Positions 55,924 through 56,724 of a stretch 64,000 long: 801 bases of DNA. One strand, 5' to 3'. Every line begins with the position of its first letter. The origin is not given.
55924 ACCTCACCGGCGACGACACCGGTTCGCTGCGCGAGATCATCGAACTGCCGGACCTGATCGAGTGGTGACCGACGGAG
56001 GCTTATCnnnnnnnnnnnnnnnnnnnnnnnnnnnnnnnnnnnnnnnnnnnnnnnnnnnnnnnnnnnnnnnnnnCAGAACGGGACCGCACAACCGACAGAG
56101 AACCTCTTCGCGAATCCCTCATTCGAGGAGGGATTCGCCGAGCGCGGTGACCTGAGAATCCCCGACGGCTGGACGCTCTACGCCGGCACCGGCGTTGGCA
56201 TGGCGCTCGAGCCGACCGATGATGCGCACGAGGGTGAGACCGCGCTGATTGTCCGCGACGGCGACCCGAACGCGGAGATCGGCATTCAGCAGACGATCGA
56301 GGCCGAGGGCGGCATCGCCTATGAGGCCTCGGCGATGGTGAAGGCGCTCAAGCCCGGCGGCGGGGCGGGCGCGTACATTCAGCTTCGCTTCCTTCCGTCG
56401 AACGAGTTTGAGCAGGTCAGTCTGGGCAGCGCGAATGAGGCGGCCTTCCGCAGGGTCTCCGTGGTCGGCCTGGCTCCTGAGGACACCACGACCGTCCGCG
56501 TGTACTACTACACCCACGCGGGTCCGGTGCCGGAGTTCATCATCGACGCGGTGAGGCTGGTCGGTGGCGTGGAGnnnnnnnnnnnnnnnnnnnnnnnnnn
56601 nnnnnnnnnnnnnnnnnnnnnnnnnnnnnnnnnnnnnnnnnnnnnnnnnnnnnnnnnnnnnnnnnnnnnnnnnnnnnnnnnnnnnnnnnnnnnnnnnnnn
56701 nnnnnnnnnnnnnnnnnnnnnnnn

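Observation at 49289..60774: Sulfatase + fucose mutarotase + giant secreted CBM/poly-Pro/beta-propeller proteins: candidate sulfated-fucan locus with unclassified enzymes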

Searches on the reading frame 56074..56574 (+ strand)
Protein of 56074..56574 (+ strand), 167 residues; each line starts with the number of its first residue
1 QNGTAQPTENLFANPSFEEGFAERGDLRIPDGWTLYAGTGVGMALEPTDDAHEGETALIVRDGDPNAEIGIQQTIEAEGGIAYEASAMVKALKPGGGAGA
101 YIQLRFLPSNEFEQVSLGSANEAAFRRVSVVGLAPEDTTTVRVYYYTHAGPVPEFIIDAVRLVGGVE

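Call 62: search_protein_families(library=pfam, proteins=[window:56074-56574:+], max_evalue=10)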
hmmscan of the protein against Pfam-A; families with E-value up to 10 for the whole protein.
window:56074-56574:+ (167 aa): 1 family
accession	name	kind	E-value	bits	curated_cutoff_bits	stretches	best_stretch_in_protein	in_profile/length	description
PF22825.2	HpiC1-like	-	0.0033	18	27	1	13-77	6-78/174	HpiC1 cyclase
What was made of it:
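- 56074..56607 (+): Head domain with presumed beta-jelly-roll fold (residues 23-189, not modelled here) plus the P11 linker (190-200). Weak HpiC1-like hit, E 0.003 (call 62).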
